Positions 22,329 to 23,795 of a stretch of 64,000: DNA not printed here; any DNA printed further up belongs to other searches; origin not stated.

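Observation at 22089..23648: WGR-domain protein with histone-H1-like KPAAK linker and novel Cys-motif C-terminal domain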

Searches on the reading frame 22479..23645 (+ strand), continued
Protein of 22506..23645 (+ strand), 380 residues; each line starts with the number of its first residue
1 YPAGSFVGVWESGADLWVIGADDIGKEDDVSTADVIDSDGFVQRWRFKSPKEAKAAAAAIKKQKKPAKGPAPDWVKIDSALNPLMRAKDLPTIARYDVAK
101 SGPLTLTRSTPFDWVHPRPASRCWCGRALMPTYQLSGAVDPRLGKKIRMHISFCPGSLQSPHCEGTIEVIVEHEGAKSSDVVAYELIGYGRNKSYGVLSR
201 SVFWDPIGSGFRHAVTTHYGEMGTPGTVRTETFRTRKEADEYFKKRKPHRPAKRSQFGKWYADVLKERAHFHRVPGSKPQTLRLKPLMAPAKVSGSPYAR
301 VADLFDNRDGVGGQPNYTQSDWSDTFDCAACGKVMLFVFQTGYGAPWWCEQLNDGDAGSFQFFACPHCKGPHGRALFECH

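Call 56: search_protein_families(library=pfam, alignment_id=A4, max_evalue=1)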
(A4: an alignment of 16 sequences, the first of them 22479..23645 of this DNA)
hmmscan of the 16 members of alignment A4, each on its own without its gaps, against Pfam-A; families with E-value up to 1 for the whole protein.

A. member 1, window:22479-23645:+ (389 aa): 2 families
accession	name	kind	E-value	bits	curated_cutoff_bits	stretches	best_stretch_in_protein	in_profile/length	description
PF05406.20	WGR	-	0.0037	17.8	22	1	222-255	30-63/79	WGR domain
PF14600.11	CBM_5_12_2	-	0.024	15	27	1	318-374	5-61/62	Cellulose-binding domain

B. families by the number of members that match (of 16 scanned): 16 families
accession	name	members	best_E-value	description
PF01096.23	Zn_ribbon_TFIIS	3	0.0017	Transcription factor S-II (TFIIS)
PF05406.20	WGR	3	0.0037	WGR domain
PF13453.11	Zn_ribbon_TFIIB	2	0.069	Transcription factor zinc-finger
PF25164.1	CoiA_N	2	0.23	Competence protein CoiA, N-terminal domain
PF25165.1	DUF7828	1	0.00055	Domain of unknown function (DUF7828)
PF13248.11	Zn_ribbon_3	1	0.0058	zinc-ribbon domain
PF04194.18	PDCD2_C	1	0.013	Programmed cell death protein 2, C-terminal putative domain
PF14600.11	CBM_5_12_2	1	0.024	Cellulose-binding domain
PF14522.11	Cytochrome_C7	1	0.027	Cytochrome c7 and related cytochrome c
PF13408.12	Zn_ribbon_recom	1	0.043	Recombinase zinc beta ribbon domain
PF08271.17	Zn_Ribbon_TF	1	0.045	TFIIB zinc-binding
PF23451.1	Zn_ribbon_PaaD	1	0.05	PaaD zinc beta ribbon domain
PF23783.1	Zn_ribbon_TiaS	1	0.14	TiaS C-terminal zinc ribbon domain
PF00725.27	3HCDH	1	0.15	3-hydroxyacyl-CoA dehydrogenase, C-terminal domain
PF18912.6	DZR_2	1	0.28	Double zinc ribbon domain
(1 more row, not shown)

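Call 77: find_encoding_contigs(protein=P0048, flank=6000, max_places=2)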
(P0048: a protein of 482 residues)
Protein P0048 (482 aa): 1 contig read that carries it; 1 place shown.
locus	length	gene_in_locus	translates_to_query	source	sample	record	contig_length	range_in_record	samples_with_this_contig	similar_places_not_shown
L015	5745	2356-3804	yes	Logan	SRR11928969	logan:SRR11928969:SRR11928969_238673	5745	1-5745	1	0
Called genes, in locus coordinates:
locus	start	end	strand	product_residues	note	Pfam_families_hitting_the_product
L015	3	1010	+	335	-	?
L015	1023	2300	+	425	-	PF11104:PilM_2, PF14450:FtsA (weak), PF02491:SHS2_FTSA, PF06723:MreB_Mbl, PF06277:EutA (weak), PF07520:SrfB (faint), PF14450:FtsA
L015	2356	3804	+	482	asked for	PF05406:WGR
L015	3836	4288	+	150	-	-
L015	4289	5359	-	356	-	-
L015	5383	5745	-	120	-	?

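Call 79: find_encoding_contigs(protein=P0051, flank=5000, max_places=1)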
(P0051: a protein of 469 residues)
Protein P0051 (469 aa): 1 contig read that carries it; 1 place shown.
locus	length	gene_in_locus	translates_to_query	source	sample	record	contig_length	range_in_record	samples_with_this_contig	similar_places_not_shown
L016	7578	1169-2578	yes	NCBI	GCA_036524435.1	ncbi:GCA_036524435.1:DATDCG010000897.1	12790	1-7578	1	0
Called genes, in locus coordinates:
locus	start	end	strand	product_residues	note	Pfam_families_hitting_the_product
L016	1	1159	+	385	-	?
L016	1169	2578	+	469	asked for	PF05406:WGR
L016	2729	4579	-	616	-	-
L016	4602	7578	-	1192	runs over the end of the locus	PF01869:BcrAD_BadFG, PF09989:DUF2229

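Call 82: find_encoding_contigs(protein=P0059, flank=5000, max_places=1)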
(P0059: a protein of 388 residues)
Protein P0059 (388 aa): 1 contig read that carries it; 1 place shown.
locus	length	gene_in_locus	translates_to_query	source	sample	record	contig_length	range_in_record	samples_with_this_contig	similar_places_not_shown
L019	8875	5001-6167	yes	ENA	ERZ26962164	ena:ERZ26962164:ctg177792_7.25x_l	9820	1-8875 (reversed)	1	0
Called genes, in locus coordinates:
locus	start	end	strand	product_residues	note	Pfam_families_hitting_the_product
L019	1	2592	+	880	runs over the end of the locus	-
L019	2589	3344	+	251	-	PF25019:LRR_R13L1-DRL21 (faint), PF23247:LRR_RPS2 (faint), PF12799:LRR_4 (faint), PF23952:LRR_EndoS (weak), PF25013:LRR_Zer-1 (faint)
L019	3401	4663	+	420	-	-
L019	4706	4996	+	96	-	PF05406:WGR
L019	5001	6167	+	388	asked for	-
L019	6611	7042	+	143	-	PF01967:MoaC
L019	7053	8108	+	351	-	PF00348:polyprenyl_synt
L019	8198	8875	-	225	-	?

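Call 83: find_encoding_contigs(protein=P0055, flank=5000, max_places=1)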
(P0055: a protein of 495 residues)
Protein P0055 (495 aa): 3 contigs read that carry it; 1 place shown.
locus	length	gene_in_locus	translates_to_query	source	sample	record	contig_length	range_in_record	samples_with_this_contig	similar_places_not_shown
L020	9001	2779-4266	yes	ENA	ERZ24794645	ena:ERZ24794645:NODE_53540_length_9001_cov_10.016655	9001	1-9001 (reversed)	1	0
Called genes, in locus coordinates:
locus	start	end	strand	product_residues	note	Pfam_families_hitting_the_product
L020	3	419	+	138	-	?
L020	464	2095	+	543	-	-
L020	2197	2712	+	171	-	PF02557:VanY (weak)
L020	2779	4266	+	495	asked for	PF05406:WGR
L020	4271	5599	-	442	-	PF07586:HXXSHH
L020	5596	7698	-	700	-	PF13442:Cytochrome_CBB3 (weak), PF07626:PSD3 (faint), PF16561:AMPK1_CBM, PF07637:PSD5, PF07631:PSD4, PF07627:PSCyt3, PF07624:PSD2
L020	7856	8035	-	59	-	PF01679:Pmp3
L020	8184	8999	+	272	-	?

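Call 100: find_encoding_contigs(protein=P0057, flank=3000, max_places=3)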
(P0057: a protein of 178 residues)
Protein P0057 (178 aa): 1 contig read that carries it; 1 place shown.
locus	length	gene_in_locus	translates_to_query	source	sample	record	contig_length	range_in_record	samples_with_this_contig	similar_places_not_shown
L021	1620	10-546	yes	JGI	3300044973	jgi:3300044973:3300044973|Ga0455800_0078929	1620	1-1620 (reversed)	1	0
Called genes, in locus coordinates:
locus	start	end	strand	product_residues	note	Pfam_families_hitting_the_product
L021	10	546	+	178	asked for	-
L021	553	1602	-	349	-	PF03435:Sacchrp_dh_NADP, PF13460:NAD_binding_10 (weak)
